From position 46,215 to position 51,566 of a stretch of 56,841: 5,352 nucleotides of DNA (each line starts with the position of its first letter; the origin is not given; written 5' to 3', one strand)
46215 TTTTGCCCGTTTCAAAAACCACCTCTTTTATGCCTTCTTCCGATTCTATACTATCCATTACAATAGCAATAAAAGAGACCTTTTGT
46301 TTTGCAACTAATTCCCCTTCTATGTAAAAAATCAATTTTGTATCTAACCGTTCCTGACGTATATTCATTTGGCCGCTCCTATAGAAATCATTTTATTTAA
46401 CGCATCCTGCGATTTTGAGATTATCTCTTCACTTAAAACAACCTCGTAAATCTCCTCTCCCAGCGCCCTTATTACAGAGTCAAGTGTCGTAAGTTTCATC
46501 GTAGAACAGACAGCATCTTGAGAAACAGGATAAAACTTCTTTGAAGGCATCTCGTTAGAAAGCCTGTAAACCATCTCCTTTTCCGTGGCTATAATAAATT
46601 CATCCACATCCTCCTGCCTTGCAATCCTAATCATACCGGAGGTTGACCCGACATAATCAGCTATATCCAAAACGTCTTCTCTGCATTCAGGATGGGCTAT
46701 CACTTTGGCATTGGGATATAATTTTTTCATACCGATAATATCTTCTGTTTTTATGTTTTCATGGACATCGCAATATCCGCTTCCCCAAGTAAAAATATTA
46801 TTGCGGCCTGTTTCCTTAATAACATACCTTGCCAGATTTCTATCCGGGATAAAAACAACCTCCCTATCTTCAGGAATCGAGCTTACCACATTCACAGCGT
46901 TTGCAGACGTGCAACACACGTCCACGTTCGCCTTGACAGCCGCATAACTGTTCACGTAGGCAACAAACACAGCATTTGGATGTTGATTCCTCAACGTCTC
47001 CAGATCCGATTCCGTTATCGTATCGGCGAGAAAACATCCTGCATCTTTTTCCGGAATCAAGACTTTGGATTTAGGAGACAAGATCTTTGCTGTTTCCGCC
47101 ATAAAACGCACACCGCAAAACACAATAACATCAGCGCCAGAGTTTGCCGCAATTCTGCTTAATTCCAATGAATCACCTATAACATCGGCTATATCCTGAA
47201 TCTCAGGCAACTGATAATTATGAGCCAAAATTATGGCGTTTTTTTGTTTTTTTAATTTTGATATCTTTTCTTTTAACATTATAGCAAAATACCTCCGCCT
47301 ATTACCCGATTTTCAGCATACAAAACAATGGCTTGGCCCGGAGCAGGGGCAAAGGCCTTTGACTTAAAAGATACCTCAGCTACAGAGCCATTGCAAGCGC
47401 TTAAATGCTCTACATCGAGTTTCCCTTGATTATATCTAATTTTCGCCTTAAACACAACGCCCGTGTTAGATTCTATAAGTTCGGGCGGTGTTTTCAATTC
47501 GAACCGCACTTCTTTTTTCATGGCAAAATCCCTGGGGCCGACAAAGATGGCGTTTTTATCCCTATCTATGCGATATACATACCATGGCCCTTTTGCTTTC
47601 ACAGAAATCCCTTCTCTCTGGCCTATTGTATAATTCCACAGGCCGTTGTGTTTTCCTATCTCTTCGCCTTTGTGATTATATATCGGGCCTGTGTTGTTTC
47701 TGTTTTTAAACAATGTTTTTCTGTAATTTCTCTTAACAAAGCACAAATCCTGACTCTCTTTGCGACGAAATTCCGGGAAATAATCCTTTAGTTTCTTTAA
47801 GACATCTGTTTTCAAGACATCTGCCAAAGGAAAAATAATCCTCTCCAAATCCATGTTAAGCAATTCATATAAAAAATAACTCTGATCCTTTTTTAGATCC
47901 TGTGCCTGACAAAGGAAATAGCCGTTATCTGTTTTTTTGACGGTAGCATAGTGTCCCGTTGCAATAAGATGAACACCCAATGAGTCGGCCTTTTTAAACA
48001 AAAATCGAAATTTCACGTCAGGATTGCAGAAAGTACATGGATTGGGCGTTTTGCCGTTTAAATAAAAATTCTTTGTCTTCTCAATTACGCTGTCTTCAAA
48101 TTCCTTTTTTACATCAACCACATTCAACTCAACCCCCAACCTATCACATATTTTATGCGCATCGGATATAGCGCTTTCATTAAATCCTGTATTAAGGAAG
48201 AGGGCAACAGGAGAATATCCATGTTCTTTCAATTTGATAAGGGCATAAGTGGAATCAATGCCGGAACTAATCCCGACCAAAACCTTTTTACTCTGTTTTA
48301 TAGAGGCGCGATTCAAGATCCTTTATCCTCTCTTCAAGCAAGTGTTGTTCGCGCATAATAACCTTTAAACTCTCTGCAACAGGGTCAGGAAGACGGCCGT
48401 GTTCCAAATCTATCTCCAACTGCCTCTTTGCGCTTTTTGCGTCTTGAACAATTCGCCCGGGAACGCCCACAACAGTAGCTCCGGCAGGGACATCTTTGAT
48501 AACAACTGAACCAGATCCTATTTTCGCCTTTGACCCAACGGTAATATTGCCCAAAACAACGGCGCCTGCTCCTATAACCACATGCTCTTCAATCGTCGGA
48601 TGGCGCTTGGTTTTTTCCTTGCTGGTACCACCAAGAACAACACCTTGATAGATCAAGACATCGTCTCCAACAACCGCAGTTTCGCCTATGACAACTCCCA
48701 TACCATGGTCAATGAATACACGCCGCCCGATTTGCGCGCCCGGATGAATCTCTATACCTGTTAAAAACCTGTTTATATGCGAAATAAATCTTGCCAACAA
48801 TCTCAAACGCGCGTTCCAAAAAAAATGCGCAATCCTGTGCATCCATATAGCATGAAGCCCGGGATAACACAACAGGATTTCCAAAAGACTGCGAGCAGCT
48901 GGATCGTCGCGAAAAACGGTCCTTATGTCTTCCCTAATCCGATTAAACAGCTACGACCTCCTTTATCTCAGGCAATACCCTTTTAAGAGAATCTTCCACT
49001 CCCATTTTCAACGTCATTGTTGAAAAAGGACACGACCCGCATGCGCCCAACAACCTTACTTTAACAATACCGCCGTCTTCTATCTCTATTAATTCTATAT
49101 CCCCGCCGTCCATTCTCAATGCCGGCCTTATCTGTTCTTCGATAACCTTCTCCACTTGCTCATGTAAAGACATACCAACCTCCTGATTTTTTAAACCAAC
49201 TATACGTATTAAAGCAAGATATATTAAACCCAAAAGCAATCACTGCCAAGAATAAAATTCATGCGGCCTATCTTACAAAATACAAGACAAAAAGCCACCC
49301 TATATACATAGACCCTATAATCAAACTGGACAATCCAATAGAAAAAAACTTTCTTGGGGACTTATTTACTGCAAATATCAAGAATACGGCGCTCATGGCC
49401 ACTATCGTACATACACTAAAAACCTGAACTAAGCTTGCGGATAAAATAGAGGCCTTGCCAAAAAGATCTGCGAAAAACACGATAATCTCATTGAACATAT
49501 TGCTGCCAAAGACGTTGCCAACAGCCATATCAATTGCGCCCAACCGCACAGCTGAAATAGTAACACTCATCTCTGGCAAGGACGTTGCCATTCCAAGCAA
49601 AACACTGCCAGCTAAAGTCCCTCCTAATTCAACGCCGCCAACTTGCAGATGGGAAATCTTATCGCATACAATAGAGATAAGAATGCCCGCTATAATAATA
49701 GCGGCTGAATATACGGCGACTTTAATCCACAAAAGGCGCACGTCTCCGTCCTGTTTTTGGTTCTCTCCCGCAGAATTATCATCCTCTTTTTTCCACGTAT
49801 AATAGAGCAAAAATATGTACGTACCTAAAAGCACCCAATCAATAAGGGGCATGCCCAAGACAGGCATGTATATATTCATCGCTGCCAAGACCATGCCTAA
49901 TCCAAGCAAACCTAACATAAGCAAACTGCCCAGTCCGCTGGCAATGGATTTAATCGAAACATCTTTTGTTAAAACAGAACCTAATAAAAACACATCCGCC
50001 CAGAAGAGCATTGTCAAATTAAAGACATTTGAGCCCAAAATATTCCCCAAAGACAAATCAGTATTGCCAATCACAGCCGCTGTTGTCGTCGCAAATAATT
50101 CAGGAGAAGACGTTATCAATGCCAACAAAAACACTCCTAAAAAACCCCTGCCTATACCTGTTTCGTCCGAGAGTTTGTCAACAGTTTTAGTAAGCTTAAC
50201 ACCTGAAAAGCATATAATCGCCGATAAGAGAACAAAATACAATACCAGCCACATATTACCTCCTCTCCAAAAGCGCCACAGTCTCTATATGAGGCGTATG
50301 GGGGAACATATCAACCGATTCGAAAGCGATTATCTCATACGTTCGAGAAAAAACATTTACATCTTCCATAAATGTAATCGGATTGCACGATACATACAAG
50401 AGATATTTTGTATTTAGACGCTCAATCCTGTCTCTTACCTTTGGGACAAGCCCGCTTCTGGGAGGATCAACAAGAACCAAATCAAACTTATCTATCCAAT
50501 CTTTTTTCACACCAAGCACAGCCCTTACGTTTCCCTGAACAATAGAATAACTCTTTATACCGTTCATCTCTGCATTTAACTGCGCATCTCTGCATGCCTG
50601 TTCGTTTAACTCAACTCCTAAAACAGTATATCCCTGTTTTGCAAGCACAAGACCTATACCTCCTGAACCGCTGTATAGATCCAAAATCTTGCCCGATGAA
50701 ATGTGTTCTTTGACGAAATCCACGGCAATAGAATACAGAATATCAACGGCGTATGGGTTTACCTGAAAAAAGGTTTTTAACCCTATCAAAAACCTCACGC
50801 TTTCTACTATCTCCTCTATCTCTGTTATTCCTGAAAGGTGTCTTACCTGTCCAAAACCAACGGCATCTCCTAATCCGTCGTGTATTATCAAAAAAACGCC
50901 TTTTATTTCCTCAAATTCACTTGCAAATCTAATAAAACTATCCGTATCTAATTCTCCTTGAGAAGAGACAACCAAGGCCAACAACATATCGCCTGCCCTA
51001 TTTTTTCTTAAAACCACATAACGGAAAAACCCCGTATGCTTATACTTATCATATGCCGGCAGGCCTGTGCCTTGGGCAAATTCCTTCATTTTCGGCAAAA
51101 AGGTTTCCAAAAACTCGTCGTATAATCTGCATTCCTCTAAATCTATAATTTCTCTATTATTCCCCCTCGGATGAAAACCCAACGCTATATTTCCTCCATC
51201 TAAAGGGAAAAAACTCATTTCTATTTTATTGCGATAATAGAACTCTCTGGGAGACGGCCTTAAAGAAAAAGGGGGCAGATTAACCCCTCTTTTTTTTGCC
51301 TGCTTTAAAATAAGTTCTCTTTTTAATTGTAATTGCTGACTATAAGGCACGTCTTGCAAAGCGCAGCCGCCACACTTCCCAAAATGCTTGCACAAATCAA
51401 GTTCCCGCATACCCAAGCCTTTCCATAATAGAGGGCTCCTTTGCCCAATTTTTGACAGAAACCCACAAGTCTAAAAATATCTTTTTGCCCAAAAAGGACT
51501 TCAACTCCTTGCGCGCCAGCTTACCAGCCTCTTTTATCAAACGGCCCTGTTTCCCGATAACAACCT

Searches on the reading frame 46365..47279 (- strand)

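Call 118: search_protein_families(library=pfam, proteins=[window:46365-47279:-], max_evalue=0.001)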
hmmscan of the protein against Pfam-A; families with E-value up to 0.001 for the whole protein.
window:46365-47279:- (304 aa): 1 family
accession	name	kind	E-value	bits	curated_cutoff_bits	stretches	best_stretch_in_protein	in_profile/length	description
PF02445.21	NadA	-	5.5e-118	393.8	27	1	4-298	1-294/295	Quinolinate synthetase A protein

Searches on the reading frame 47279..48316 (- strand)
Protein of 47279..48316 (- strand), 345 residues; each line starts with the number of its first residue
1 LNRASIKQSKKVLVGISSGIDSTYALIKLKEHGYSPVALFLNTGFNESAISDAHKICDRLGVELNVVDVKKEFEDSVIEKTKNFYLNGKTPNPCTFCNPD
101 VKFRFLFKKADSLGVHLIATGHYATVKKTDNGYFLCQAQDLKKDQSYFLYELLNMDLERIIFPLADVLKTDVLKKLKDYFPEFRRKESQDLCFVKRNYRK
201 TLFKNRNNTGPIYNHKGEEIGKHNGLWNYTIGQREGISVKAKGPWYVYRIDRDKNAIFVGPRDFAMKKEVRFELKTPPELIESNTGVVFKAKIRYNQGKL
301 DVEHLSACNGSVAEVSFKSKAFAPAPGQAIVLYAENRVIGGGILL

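Call 27: search_protein_families(library=pfam, proteins=[window:47279-48316:-])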
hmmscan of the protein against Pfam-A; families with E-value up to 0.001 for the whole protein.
window:47279-48316:- (345 aa): 5 families
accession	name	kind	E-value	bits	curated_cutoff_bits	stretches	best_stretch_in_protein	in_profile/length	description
PF03054.22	tRNA_Me_trans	-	1.4e-51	175.5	20.6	1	10-195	1-201/202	tRNA methyl transferase HUP domain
PF20259.3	tRNA_Me_trans_M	-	7.9e-19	67.4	27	1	208-260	11-65/66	tRNA methyl transferase PRC-barrel domain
PF20258.4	tRNA_Me_trans_C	-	7.4e-11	42.7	20.6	1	287-343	21-76/77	Aminomethyltransferase beta-barrel domain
PF06508.19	QueC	-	0.00017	21.6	22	1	11-176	1-170/210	Queuosine biosynthesis protein QueC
PF02540.23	NAD_synthase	-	0.00046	19.8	21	0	7-74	16-86/242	NAD synthase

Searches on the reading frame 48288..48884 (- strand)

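Call 118: search_protein_families(library=pfam, proteins=[window:48288-48884:-], max_evalue=0.001)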
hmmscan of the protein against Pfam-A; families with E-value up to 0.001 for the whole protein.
window:48288-48884:- (198 aa): 2 families
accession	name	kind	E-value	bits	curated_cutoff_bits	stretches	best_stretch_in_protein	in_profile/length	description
PF00132.30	Hexapep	-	3.2e-13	49.2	27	2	95-129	1-35/36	Bacterial transferase hexapeptide (six repeats)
PF14602.12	Hexapep_2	-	0.00039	20.5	27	1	97-128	3-32/34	Hexapeptide repeat of succinyl-transferase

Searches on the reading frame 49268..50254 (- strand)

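Call 27: search_protein_families(library=pfam, proteins=[window:49268-50254:-])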
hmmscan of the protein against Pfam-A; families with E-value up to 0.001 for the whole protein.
window:49268-50254:- (328 aa): 1 family
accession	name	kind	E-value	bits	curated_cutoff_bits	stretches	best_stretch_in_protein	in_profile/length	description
PF01699.29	Na_Ca_ex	-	7.8e-26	91.3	24.9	2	3-154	2-150/151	Sodium/calcium exchanger protein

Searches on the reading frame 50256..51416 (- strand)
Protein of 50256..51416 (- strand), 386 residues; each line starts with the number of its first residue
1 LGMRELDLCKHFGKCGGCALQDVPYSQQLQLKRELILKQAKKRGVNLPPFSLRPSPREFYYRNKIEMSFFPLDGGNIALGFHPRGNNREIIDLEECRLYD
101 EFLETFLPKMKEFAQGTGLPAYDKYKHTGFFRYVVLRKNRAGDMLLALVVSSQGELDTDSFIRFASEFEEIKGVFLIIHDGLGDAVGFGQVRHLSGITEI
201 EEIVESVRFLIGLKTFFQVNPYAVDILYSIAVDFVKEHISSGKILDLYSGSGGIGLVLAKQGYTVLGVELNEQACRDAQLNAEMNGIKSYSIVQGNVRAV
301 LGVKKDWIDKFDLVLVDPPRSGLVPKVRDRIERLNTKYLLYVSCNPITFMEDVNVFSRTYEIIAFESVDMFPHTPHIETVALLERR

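Call 27: search_protein_families(library=pfam, proteins=[window:50256-51416:-])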
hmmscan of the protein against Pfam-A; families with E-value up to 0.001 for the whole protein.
window:50256-51416:- (386 aa): 6 families
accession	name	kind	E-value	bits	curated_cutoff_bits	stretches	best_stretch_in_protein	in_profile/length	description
PF05958.17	tRNA_U5-meth_tr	-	3.1e-21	76.2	23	1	216-386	179-357/357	tRNA (Uracil-5-)-methyltransferase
PF03602.21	Cons_hypoth95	-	2.4e-08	34.3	24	1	234-329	35-134/182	Conserved hypothetical protein 95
PF09445.16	Methyltransf_15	-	4.4e-08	33.3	22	1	243-323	3-84/165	RNA cap guanine-N2 methyltransferase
PF13847.12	Methyltransf_31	-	1.8e-07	31.4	27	1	241-341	4-107/145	Methyltransferase domain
PF05175.20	MTS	-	4.1e-07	30.2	23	1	236-319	28-107/170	Methyltransferase small domain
PF13649.12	Methyltransf_25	-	6.6e-05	24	27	1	244-315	1-69/97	Methyltransferase domain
